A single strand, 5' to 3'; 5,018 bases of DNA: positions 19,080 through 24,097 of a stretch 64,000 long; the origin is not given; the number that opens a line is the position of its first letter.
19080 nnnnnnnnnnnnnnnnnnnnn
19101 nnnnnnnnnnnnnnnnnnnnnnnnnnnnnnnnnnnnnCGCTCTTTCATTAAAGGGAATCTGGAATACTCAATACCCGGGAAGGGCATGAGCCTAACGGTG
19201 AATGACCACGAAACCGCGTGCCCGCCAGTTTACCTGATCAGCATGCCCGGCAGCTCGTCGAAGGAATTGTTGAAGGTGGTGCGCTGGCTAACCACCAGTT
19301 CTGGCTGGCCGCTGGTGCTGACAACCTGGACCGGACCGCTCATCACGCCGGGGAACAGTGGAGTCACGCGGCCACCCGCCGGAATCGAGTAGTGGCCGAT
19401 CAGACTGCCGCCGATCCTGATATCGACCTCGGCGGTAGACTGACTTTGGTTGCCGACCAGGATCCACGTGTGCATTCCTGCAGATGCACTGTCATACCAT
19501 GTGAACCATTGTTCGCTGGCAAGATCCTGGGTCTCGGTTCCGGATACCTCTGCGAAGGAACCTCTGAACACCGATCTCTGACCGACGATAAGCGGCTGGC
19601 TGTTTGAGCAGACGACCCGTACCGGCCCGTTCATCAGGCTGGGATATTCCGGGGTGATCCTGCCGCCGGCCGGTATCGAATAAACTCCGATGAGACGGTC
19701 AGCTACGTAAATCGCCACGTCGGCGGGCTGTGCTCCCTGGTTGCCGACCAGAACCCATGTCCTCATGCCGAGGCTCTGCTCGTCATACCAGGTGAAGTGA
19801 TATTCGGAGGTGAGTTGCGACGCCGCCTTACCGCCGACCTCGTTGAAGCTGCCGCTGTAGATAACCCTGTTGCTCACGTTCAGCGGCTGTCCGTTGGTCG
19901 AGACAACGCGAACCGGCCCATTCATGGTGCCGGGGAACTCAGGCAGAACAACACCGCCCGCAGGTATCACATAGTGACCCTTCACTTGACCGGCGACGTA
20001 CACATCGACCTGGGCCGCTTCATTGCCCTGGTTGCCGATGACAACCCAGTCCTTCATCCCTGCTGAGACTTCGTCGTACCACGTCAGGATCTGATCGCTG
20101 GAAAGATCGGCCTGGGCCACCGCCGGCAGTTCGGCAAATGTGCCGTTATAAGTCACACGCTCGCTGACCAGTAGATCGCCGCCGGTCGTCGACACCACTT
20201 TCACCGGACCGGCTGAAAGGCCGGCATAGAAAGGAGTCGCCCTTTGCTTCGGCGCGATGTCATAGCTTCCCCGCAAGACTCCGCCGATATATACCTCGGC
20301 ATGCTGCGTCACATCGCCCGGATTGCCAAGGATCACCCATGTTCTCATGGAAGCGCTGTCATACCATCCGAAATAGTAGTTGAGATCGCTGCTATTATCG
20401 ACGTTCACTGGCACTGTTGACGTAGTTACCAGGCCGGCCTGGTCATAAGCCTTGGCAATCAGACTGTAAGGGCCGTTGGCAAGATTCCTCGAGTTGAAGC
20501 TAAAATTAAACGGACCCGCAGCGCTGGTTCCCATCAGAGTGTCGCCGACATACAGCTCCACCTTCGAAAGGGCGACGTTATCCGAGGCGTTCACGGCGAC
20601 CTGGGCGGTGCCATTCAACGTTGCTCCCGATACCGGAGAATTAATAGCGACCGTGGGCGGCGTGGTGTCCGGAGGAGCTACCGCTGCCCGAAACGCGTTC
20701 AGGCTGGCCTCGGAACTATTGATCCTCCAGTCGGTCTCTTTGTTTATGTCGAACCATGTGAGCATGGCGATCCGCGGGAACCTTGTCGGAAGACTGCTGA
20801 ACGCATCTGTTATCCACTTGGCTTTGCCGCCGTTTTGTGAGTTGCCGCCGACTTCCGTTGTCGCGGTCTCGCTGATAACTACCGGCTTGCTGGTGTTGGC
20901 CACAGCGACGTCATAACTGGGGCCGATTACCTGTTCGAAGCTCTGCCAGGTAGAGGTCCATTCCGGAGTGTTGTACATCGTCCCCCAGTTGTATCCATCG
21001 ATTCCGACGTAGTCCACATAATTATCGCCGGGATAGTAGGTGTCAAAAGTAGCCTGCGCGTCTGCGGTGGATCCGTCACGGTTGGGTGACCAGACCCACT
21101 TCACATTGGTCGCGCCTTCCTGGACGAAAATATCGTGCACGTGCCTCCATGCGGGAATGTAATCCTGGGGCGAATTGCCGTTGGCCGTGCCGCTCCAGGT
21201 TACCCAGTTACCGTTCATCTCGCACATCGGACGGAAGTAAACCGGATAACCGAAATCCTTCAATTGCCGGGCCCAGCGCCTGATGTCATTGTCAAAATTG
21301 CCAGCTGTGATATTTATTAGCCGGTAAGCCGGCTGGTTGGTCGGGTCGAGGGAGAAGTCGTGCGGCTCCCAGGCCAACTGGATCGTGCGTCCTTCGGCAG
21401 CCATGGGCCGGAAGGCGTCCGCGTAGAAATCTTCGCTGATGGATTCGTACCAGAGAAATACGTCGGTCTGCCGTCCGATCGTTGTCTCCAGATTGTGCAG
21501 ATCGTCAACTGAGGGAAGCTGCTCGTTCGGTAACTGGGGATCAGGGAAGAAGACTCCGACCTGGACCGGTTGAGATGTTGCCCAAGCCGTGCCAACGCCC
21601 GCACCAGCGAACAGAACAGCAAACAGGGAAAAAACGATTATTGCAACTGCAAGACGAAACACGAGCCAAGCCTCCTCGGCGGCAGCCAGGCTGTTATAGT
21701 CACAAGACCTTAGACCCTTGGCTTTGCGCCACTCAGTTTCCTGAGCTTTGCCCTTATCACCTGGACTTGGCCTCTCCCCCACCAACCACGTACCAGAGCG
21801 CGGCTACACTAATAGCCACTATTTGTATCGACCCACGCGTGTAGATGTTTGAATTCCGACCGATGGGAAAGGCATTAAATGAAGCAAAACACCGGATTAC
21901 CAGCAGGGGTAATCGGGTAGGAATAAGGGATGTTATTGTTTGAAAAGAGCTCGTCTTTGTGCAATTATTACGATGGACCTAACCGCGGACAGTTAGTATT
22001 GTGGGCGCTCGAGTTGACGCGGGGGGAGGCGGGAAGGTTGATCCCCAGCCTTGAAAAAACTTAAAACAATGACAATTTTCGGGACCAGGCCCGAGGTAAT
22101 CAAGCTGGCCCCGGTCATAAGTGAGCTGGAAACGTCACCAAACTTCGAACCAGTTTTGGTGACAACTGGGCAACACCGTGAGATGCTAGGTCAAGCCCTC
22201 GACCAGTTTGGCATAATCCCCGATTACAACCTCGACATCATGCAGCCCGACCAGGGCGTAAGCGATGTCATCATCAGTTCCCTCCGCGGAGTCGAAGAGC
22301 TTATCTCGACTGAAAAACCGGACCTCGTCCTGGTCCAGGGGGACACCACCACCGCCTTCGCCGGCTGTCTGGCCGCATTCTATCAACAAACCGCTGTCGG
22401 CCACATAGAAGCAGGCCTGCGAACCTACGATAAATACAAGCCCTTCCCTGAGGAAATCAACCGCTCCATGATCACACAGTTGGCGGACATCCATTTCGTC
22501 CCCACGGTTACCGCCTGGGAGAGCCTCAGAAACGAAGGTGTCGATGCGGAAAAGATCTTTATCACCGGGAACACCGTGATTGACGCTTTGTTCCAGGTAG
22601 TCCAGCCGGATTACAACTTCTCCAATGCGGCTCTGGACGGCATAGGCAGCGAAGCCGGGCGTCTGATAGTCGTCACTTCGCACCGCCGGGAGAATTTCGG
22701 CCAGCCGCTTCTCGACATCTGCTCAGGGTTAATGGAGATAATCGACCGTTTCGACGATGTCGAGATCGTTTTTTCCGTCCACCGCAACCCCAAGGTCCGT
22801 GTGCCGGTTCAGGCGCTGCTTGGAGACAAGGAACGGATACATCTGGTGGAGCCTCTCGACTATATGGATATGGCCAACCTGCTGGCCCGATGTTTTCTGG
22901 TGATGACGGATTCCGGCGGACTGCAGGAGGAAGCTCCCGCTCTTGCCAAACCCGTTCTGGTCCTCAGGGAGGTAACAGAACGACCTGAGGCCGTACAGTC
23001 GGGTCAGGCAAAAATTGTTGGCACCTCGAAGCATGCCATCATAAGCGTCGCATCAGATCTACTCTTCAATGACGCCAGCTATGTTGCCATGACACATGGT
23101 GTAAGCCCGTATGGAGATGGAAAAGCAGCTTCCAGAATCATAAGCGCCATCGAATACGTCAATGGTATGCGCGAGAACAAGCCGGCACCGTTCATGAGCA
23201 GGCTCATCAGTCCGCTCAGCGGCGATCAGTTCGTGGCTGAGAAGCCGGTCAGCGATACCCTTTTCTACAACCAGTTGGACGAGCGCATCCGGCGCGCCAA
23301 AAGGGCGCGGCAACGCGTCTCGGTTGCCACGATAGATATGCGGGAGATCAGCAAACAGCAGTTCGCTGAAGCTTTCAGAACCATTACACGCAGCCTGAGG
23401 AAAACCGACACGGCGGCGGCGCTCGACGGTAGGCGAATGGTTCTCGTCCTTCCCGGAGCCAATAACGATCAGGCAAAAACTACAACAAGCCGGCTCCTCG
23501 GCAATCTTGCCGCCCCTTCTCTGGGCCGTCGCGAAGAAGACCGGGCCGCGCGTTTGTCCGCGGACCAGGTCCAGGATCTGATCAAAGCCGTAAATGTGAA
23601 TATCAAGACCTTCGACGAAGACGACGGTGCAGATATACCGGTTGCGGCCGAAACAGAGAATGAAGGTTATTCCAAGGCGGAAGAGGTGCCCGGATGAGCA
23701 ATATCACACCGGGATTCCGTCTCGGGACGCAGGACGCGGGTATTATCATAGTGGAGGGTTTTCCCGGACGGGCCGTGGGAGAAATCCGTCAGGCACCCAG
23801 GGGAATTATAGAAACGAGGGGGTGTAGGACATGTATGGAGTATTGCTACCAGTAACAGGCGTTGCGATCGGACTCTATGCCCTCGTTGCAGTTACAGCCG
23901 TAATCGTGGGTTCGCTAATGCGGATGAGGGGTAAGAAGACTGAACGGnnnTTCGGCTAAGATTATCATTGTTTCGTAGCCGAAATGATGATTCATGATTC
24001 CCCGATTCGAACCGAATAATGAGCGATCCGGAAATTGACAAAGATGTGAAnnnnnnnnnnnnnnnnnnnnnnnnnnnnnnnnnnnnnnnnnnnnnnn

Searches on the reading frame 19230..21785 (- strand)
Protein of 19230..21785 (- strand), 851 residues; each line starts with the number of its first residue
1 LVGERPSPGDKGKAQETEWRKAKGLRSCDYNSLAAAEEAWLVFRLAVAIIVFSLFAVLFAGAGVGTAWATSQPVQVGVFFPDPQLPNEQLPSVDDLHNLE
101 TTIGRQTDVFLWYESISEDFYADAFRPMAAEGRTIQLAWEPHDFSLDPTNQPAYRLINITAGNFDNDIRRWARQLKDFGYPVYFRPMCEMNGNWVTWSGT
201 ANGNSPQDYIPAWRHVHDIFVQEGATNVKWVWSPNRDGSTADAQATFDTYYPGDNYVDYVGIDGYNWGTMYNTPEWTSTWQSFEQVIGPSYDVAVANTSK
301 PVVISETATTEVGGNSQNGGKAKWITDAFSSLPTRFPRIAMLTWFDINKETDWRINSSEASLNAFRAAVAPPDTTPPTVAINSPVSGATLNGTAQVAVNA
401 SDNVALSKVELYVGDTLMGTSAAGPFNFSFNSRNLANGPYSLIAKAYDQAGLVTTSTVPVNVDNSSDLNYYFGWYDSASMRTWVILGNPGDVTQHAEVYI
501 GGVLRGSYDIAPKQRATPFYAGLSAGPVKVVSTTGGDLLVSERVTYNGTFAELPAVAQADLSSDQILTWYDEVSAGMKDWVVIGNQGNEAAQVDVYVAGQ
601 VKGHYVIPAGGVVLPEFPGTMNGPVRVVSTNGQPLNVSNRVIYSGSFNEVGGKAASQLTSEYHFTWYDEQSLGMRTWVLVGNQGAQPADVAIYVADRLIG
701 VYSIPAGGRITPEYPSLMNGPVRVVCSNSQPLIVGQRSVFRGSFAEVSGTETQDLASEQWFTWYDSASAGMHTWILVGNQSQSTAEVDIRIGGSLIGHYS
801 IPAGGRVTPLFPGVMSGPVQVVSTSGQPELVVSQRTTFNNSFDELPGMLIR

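Call 6: search_protein_families(library=pfam, proteins=[window:19230-21785:-])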
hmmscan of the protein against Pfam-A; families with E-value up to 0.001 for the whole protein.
window:19230-21785:- (851 aa): 3 families
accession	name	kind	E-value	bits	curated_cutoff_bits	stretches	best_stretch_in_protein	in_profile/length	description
PF17957.7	Big_7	-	1.9e-17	64.1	24.1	1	377-442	1-68/70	Bacterial Ig domain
PF02156.21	Glyco_hydro_26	-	2.9e-17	63.4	20.2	1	144-272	119-236/311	Glycosyl hydrolase family 26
PF19077.6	Big_13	-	0.0004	21.3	27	1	416-464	52-102/102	Bacterial Ig-like domain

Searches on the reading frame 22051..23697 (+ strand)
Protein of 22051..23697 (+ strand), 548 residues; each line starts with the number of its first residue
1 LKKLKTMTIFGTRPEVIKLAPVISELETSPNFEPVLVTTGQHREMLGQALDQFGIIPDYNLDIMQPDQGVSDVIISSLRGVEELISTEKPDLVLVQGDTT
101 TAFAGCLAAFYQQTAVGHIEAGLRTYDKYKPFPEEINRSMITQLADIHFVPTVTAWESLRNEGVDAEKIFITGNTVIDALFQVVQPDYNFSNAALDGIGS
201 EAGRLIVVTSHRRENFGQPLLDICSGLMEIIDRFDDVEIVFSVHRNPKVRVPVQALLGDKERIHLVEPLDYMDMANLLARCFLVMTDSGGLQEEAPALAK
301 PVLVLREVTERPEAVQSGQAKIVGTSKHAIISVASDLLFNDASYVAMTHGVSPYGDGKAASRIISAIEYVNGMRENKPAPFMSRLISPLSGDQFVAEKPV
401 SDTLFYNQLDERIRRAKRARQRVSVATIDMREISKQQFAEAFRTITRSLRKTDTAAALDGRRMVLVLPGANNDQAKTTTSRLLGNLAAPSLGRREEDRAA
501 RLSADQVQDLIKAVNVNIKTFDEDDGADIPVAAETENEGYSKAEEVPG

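Call 6: search_protein_families(library=pfam, proteins=[window:22051-23697:+])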
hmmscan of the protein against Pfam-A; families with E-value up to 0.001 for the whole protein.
window:22051-23697:+ (548 aa): 2 families
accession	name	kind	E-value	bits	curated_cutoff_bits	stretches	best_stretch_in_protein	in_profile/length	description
PF02350.25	Epimerase_2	-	6.6e-111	371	30.6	1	25-368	2-347/347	UDP-N-acetylglucosamine 2-epimerase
PF00990.26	GGDEF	-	0.00017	21.8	23.8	0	404-485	14-106/161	Diguanylate cyclase, GGDEF domain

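Call 8: search_protein_families(library=ncbifam, proteins=[window:22051-23697:+], max_evalue=0.1)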
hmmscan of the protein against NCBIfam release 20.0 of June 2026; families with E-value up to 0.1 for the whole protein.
window:22051-23697:+ (548 aa): 5 families
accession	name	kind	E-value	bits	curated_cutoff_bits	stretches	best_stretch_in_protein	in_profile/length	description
TIGR00236.1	wecB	equivalog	1.9e-143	478.1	210.15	1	4-369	1-364/366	non-hydrolyzing UDP-N-acetylglucosamine 2-epimerase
TIGR03568.1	NeuC_NnaA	equivalog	5.7e-22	78.1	235.9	1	6-366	3-364/365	UDP-N-acetylglucosamine 2-epimerase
NF038266.1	diguan_SiaD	equivalog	0.0078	15.6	290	1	437-497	151-211/252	biofilm regulation diguanylate cyclase SiaD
TIGR00254.1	GGDEF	domain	0.055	13.2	37.4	0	439-487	64-112/168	diguanylate cyclase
NF011955.1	PRK15426.1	equivalog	0.084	11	408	0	440-483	458-501/564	cellulose biosynthesis regulator diguanylate cyclase DgcQ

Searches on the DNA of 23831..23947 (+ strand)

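Call 95: search_rna_families(sources=[L018, L020, L022, L023, L015, L016, L017, L013, L014], threshold=gathering)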
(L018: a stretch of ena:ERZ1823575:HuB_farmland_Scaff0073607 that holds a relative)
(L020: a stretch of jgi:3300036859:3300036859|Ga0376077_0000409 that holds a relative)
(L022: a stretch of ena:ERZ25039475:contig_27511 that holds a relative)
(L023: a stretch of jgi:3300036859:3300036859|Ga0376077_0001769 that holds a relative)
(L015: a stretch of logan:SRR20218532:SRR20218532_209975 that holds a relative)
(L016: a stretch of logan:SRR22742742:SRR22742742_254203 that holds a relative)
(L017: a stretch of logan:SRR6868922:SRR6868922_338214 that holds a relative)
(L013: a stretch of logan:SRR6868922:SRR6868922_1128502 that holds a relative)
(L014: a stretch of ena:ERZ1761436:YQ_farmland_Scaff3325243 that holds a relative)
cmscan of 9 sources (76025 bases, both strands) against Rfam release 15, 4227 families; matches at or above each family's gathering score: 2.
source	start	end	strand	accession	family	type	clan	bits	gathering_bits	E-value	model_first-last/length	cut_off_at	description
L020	694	767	+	RF00005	tRNA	Gene; tRNA;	CL00001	64.1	29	1.6e-11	1-71/71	no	tRNA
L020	582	673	+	RF00005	tRNA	Gene; tRNA;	CL00001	56.1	29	2.4e-09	1-71/71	no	tRNA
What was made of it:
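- Tried and rejected: c-di-GMP riboswitches in distant-clade loci: none found (call 95), so c-di-GMP control is shown only for the window's clade.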
